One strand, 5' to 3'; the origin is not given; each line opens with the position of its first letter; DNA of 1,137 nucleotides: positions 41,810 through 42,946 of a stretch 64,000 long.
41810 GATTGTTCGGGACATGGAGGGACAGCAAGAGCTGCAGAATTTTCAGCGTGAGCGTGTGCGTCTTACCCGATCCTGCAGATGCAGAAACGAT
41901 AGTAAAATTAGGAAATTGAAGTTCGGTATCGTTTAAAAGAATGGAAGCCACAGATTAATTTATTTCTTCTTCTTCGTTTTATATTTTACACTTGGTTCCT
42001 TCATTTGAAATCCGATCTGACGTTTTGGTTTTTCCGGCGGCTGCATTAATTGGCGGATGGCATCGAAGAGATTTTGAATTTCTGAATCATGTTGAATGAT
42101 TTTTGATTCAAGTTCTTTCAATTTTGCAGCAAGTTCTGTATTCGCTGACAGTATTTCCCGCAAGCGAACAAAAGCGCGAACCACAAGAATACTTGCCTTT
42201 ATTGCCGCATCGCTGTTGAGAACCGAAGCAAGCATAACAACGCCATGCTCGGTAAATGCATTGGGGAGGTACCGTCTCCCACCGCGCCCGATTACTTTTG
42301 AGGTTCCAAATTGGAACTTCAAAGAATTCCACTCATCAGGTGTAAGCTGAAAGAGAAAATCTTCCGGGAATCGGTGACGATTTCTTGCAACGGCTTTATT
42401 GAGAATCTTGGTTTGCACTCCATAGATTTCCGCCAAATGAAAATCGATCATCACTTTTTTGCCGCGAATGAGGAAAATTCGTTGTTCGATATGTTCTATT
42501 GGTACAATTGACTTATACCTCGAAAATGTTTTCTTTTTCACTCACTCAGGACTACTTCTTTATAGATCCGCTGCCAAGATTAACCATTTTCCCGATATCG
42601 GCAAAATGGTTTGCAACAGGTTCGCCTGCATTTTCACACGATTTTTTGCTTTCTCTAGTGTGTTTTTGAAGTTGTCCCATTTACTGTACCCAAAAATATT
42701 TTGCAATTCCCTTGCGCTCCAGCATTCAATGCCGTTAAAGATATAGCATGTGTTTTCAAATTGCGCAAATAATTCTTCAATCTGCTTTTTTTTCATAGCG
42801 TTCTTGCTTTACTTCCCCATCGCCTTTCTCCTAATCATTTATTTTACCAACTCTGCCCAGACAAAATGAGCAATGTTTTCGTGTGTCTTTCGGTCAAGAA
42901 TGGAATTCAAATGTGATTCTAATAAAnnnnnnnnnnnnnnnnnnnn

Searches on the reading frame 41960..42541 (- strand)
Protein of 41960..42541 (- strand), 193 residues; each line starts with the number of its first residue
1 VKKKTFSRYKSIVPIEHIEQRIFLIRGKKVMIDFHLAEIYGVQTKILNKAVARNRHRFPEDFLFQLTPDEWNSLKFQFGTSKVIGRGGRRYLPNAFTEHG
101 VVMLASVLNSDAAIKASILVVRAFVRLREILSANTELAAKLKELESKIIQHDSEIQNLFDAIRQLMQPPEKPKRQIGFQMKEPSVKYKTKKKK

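Call 3: search_protein_families(library=pfam, proteins=[window:41960-42541:-], max_evalue=0.1)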
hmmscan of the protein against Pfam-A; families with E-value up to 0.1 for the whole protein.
window:41960-42541:- (193 aa): 4 families
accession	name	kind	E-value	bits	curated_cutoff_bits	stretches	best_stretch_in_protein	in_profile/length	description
PF10543.14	ORF6N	-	2.8e-31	108.1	27.8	1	21-107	2-86/86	ORF6N domain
PF22928.2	INTS1_R4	-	0.024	15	27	1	133-184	9-60/102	Integrator complex subunit 1, R4 domain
PF07200.18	Mod_r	-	0.025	15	30.1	1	106-167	10-75/146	Modifier of rudimentary (Mod(r)) protein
PF09669.15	Phage_pRha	-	0.045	14.8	29.9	0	75-128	37-90/91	Phage regulatory protein Rha (Phage_pRha)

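Call 4: search_protein_families(library=padloc, proteins=[window:41960-42541:-], max_evalue=0.1)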
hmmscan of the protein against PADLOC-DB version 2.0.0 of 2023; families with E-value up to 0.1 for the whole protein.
window:41960-42541:- (193 aa): 3 families
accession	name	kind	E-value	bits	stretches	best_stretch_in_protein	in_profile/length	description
PDLC04869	PDC-S05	-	4.6e-55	185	1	10-178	9-176/306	-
PDLC04856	PDC-S05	-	2.2e-52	175.3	1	11-177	5-174/177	-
PDLC04849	PDC-S05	-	4.5e-38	128.8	1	12-192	4-180/183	-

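Call 5: search_protein_families(library=ncbifam, proteins=[window:41960-42541:-], max_evalue=0.1)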
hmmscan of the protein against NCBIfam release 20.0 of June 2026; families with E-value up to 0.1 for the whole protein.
window:41960-42541:- (193 aa): 1 family
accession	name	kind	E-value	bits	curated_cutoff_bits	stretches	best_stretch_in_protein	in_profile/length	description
NF007485.0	PRK10078.1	equivalog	0.096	12.4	153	0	81-173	90-181/186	ribose 1,5-bisphosphokinase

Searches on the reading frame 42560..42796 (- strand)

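Call 3: search_protein_families(library=pfam, proteins=[window:42560-42796:-], max_evalue=0.1)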
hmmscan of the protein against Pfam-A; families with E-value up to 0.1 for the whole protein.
window:42560-42796:- (78 aa): 1 family
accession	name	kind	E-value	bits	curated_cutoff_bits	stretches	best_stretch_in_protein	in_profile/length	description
PF02498.22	Bro-N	-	0.0038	18.3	25.6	1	20-56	6-44/96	BRO family, N-terminal domain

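Call 4: search_protein_families(library=padloc, proteins=[window:42560-42796:-], max_evalue=0.1)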
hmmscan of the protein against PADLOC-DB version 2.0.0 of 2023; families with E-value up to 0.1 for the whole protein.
window:42560-42796:- (78 aa): 4 families
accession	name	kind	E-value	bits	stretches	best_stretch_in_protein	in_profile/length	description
PDLC04919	PDC-S13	-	2.8e-15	54.3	1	1-58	1-59/281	-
PDLC03083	Specificity_I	-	3.7e-10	36.5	1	13-70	6-64/717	Type I specificity subunit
PDLC04871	PDC-S05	-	2e-07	28.3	1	3-57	4-59/468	-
PDLC04918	PDC-S13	-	1.5e-05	23.2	1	19-56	19-56/214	-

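Call 5: search_protein_families(library=ncbifam, proteins=[window:42560-42796:-], max_evalue=0.1)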
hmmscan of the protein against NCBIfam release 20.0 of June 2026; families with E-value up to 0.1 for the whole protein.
window:42560-42796:- (78 aa): 2 families
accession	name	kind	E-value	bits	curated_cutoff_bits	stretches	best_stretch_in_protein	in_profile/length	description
NF008573.0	PRK11525.1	equivalog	1.3e-10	41.1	242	1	1-56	1-57/288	DNA damage-inducible protein D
NF005385.0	PRK06930.1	subfamily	0.013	15.2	136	1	6-59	108-163/170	positive control sigma-like factor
